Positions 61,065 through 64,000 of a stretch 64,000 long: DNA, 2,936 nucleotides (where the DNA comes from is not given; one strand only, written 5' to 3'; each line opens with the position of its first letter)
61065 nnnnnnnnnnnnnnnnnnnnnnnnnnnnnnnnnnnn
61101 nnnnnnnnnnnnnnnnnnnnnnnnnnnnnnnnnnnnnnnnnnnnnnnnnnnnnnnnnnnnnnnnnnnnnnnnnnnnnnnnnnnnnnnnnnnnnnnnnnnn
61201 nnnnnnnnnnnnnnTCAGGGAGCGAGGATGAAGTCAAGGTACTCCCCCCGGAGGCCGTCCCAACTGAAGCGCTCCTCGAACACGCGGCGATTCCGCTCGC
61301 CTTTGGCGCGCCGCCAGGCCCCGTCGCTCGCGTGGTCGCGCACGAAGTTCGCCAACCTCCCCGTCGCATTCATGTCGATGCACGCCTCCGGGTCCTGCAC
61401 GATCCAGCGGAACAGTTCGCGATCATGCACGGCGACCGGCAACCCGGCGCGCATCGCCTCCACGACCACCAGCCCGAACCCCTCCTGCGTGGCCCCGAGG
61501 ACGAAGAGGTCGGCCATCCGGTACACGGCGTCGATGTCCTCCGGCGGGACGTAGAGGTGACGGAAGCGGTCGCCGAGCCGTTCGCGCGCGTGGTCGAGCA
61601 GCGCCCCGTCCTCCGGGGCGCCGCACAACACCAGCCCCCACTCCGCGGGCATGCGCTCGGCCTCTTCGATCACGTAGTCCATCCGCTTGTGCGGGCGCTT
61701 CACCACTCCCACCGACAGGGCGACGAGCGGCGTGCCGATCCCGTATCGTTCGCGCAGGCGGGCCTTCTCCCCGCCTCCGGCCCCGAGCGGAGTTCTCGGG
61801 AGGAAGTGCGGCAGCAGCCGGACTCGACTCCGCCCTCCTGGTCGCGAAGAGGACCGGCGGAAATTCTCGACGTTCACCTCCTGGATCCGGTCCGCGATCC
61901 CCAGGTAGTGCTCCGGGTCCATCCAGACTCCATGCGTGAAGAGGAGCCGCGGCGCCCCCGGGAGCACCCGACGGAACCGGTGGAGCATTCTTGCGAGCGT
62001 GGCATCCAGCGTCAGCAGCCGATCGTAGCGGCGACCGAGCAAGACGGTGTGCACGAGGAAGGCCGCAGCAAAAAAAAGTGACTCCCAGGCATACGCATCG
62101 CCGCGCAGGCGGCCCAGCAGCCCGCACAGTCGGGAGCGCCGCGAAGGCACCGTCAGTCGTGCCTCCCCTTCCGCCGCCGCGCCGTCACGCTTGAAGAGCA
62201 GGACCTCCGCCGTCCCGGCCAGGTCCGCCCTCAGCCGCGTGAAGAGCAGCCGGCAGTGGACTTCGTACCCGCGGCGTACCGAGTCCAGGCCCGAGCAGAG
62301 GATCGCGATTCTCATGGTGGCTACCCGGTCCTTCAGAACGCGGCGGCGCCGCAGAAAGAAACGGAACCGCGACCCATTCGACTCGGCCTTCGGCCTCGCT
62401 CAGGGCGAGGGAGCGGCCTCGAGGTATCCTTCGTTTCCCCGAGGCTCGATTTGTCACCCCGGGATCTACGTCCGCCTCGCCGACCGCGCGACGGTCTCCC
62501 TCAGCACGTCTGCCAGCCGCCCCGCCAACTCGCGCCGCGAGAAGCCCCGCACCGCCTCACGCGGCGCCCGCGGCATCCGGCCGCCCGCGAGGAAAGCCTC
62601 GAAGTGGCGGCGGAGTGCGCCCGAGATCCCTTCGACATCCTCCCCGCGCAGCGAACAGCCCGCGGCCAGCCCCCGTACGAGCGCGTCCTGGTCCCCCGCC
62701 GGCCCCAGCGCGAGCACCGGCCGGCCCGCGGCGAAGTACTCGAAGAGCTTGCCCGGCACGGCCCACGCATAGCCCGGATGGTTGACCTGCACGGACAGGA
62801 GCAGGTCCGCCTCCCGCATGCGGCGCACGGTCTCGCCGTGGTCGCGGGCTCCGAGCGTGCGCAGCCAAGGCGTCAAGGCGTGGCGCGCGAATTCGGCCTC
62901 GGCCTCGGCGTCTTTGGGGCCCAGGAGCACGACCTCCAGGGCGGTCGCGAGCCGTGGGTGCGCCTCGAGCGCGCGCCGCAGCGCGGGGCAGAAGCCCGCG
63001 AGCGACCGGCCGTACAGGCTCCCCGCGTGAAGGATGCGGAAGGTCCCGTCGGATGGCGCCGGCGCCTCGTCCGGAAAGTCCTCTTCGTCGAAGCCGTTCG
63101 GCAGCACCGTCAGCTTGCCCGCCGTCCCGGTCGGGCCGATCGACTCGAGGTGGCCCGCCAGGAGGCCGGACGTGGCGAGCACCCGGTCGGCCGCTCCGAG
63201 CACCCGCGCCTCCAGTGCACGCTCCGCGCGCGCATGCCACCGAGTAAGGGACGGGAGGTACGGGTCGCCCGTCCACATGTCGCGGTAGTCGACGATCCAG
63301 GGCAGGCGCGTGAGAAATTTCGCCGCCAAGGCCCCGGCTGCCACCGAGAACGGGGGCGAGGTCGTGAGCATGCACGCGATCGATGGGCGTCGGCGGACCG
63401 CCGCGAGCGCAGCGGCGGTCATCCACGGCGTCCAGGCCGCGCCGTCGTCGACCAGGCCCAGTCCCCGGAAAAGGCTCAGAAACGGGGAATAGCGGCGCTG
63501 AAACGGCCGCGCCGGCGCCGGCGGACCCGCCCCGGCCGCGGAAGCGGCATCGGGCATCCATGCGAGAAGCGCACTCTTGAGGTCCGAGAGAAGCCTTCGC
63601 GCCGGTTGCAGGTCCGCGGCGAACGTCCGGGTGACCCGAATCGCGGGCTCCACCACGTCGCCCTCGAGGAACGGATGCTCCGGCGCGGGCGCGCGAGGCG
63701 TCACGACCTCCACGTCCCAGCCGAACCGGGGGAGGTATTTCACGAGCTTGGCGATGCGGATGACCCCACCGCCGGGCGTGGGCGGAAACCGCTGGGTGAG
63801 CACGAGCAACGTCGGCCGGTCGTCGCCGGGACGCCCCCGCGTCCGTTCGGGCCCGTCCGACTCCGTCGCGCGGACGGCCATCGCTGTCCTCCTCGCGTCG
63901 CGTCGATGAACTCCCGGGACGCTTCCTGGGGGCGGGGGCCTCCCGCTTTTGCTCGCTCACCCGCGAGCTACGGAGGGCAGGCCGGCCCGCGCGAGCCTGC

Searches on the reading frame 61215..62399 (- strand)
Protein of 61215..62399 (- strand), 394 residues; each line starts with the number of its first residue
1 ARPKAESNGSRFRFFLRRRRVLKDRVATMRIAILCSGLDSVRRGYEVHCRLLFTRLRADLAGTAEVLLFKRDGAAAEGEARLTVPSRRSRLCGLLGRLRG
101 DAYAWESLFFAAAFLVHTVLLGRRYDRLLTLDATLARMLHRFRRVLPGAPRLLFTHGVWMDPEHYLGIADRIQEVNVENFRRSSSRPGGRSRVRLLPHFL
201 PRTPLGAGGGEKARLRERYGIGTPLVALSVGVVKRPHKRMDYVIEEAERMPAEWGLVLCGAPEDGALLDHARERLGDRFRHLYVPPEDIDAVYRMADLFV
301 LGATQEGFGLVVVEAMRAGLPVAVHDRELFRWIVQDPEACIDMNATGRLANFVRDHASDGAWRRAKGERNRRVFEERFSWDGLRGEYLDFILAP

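Call 10: search_protein_families(library=pfam, proteins=[window:61215-62399:-], max_evalue=0.01)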
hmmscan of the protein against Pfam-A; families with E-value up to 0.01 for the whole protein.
window:61215-62399:- (394 aa): 3 families
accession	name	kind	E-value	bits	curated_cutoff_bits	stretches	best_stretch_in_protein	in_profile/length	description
PF00534.26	Glycos_transf_1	-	1.8e-18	67.1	26.4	1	214-360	4-159/172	Glycosyl transferases group 1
PF13692.12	Glyco_trans_1_4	-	7.6e-15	55.8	27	1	226-337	3-118/142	Glycosyl transferases group 1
PF20706.3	GT4-conflict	-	5.3e-08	32.7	26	1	252-327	231-313/385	Family 4 Glycosyltransferase in conflict systems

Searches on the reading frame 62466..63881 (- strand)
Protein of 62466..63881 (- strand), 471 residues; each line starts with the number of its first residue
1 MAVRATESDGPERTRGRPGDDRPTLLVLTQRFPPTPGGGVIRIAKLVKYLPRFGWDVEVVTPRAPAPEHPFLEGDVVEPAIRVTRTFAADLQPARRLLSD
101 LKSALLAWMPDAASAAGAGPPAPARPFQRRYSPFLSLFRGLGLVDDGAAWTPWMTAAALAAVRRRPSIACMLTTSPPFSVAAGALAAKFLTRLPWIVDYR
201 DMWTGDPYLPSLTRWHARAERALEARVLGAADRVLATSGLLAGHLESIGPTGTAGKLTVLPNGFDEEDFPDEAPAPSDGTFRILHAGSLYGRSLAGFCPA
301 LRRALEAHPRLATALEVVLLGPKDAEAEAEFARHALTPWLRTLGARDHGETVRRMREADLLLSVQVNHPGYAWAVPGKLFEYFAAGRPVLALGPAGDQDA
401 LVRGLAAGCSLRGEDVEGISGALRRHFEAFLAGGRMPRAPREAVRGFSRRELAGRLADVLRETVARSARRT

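Call 32: find_encoding_contigs(protein=window:62466-63881:-, flank=10000, max_places=3)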
Protein window:62466-63881:- (471 aa): no gene with exactly this product is on record in the collection.
